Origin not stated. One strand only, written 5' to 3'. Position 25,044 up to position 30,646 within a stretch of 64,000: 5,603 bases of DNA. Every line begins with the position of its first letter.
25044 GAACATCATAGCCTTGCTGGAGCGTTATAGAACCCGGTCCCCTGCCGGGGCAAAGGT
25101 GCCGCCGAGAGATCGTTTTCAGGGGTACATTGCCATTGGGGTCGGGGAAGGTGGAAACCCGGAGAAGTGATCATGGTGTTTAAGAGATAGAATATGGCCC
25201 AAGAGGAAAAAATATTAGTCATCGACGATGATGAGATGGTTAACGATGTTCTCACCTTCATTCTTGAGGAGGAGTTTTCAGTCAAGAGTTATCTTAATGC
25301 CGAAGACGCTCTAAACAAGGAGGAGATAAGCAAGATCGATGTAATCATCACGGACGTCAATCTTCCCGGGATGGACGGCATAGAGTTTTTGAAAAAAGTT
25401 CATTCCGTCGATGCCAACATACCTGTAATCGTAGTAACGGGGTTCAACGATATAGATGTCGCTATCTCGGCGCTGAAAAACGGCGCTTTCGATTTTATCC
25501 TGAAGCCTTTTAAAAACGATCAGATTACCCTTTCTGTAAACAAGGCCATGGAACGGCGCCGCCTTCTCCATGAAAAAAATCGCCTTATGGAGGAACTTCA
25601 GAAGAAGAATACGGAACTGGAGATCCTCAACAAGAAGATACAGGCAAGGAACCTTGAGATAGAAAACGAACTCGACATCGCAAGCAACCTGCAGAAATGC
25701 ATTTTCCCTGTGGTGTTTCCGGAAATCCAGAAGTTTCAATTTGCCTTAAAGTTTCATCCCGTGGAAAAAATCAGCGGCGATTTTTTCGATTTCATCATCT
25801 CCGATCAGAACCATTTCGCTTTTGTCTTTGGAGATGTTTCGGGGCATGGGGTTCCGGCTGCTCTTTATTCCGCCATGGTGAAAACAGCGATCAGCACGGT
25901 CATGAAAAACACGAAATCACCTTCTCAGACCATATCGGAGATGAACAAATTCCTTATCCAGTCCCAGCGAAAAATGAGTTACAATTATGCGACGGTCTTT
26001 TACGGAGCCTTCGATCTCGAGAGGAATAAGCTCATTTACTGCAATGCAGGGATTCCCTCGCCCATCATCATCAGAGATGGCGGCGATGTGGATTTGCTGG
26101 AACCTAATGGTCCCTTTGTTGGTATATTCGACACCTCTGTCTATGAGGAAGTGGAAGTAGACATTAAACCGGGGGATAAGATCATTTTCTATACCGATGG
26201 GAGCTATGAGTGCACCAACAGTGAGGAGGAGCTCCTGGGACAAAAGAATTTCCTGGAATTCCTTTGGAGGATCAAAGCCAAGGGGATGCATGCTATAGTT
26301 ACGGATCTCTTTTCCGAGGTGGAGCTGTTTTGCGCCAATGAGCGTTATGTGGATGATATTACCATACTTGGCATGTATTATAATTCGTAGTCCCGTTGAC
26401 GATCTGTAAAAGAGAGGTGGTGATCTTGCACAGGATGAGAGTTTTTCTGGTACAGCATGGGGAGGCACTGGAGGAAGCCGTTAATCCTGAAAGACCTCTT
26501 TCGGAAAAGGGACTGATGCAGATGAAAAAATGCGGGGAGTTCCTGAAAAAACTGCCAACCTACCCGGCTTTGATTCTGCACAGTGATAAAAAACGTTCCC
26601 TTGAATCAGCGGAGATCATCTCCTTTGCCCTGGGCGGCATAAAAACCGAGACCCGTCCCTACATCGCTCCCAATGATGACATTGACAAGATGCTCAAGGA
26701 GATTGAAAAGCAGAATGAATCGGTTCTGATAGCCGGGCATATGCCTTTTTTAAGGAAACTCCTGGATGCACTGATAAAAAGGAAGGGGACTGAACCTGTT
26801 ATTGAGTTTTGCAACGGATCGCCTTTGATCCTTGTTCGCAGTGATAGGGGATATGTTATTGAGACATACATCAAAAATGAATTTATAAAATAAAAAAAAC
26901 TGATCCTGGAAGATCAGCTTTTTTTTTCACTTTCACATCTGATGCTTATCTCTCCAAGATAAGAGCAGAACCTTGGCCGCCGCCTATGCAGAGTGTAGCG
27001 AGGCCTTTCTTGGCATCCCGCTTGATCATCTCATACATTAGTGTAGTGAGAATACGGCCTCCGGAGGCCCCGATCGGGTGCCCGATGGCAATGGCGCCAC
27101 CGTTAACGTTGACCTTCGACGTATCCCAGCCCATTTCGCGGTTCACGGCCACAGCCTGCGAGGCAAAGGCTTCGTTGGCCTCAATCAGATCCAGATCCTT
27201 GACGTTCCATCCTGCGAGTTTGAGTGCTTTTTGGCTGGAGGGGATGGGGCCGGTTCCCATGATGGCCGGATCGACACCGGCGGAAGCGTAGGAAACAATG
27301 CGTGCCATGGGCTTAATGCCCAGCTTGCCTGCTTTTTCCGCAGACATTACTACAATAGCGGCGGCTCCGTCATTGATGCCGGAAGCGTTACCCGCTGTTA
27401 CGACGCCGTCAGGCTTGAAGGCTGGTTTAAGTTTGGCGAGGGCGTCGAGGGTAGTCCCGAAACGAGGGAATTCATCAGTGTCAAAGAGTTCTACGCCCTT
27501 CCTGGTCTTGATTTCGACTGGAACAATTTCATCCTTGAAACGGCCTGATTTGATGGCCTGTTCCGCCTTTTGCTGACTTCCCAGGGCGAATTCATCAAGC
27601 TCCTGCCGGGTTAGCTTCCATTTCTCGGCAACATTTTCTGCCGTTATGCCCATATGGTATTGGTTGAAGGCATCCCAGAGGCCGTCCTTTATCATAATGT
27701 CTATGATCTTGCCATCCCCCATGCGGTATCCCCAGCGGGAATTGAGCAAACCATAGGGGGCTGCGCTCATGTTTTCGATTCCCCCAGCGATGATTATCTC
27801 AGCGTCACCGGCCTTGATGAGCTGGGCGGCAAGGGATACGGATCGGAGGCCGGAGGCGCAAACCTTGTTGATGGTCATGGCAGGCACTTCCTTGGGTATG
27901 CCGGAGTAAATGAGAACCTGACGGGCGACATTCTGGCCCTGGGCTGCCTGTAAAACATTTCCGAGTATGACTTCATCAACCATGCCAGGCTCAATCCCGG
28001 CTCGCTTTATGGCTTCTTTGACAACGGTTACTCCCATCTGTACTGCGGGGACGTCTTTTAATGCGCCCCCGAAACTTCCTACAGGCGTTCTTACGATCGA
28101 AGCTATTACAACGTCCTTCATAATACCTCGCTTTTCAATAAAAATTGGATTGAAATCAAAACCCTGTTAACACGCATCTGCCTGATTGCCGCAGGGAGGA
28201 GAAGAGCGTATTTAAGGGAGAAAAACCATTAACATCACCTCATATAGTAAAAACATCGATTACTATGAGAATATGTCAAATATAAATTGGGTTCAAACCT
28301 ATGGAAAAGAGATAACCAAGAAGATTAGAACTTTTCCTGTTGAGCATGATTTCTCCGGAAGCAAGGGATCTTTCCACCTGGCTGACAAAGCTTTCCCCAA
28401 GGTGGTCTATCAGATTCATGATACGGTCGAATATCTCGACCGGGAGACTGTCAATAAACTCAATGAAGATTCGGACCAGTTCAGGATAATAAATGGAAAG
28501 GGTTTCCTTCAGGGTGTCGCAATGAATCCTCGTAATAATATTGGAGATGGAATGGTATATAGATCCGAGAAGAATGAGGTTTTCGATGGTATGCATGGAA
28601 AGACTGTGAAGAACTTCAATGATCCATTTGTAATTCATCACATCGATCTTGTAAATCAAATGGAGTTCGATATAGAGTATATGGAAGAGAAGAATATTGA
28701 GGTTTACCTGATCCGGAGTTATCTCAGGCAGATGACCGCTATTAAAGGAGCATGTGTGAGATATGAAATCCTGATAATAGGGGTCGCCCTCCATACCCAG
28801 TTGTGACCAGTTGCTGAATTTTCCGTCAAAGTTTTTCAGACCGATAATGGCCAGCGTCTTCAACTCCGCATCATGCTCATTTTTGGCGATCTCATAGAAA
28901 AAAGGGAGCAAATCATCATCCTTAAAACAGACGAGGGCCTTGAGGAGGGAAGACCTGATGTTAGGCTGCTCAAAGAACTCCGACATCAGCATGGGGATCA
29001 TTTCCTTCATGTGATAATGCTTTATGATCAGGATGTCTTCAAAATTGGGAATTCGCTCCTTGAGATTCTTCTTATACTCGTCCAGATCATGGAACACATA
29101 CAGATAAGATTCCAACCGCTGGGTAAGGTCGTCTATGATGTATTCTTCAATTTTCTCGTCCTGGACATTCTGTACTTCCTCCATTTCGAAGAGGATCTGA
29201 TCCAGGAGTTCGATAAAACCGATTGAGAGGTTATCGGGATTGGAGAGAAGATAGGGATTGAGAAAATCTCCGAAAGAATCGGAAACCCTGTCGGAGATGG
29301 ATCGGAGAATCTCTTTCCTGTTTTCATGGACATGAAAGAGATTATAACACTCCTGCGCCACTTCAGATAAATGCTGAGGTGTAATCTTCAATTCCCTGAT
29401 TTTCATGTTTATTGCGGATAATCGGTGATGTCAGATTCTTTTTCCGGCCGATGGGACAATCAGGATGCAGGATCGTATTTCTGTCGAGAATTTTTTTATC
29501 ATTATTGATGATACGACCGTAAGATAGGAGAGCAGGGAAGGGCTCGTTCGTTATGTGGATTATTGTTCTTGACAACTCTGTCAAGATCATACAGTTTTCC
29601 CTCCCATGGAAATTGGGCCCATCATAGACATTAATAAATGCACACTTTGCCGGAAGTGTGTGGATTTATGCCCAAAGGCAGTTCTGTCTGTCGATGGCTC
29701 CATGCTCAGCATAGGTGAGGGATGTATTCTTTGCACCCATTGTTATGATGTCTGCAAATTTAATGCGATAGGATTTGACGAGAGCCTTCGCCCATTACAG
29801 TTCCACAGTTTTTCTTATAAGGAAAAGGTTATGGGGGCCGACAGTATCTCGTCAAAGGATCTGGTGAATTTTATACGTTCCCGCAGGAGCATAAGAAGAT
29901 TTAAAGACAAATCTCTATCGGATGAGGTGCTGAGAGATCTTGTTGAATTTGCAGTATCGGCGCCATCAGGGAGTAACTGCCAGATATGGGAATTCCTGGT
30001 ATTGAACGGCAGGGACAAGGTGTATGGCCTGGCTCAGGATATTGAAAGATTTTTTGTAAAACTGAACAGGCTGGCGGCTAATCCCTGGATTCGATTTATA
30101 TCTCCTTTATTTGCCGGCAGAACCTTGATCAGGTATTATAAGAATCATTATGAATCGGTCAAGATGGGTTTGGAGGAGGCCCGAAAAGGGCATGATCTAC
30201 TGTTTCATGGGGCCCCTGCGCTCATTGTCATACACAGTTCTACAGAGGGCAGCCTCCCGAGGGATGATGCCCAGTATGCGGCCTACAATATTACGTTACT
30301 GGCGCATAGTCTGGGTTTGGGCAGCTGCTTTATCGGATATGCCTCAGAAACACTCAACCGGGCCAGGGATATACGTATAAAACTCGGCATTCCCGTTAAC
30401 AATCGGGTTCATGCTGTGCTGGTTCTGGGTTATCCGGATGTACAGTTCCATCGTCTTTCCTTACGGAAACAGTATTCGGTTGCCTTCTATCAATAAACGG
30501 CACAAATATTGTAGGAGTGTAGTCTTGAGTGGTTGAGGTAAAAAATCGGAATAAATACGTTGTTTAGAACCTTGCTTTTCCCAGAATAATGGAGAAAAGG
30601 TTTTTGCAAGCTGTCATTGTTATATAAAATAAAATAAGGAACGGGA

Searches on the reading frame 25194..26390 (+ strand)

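Call 45: search_protein_families(library=pfam, proteins=[window:25194-26390:+], max_evalue=0.00001)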
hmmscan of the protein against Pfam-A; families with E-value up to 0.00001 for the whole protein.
window:25194-26390:+ (398 aa): 2 families
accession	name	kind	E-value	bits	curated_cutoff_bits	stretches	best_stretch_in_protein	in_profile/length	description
PF07228.17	SpoIIE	-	9.2e-46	156.6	25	1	205-393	2-188/192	Stage II sporulation protein E (SpoIIE)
PF00072.30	Response_reg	-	2.8e-27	95.5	30.2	1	7-115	1-110/111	Response regulator receiver domain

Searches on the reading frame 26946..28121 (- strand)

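Call 45: search_protein_families(library=pfam, proteins=[window:26946-28121:-], max_evalue=0.00001)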
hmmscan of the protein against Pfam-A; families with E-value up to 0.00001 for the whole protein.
window:26946-28121:- (391 aa): 3 families
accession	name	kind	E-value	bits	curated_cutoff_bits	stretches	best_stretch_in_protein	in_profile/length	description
PF00108.29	Thiolase_N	-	1.5e-107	359.2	26.4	1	4-261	1-259/260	Thiolase, N-terminal domain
PF02803.24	Thiolase_C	-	9.8e-53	177.4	27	1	270-391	2-123/123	Thiolase, C-terminal domain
PF00109.32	ketoacyl-synt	-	2.3e-07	31.1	20.8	0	80-119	166-205/252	Beta-ketoacyl synthase, N-terminal domain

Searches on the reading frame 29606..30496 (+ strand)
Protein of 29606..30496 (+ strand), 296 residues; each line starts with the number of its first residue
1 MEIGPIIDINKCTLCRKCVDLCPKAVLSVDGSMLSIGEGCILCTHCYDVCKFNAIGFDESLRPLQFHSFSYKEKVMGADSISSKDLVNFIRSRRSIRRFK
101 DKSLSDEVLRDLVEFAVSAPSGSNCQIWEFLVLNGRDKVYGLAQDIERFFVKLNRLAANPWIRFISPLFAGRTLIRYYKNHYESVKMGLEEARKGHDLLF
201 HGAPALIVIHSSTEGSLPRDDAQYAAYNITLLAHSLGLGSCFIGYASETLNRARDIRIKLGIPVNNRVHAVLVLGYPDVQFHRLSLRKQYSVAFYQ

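Call 71: search_protein_families(library=pfam, proteins=[window:29606-30496:+], max_evalue=0.00001)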
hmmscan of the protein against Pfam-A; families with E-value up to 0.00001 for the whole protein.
window:29606-30496:+ (296 aa): 8 families
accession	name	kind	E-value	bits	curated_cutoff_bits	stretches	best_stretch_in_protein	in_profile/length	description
PF00881.29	Nitroreductase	-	3.5e-23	83.1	23.5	1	90-276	1-167/167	Nitroreductase family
PF14512.11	TM1586_NiRdase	-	2.2e-11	44.2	27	0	195-282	57-138/215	Putative TM nitroreductase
PF12838.12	Fer4_7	-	3.1e-08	34.4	27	0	11-28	1-18/52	4Fe-4S dicluster domain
PF00037.32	Fer4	-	7.1e-07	29.2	21.1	0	5-26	1-22/24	4Fe-4S binding domain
PF13484.11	Fer4_16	-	1.3e-06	29.5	30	0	11-30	1-20/66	4Fe-4S double cluster binding domain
PF13237.11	Fer4_10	-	4.6e-06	26.9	25.5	1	5-50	2-52/53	4Fe-4S dicluster domain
PF12837.12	Fer4_6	-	7e-06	26.2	25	0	7-26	4-23/24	4Fe-4S binding domain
PF12797.12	Fer4_2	-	7.3e-06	26.1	24.5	0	5-23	3-21/22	4Fe-4S binding domain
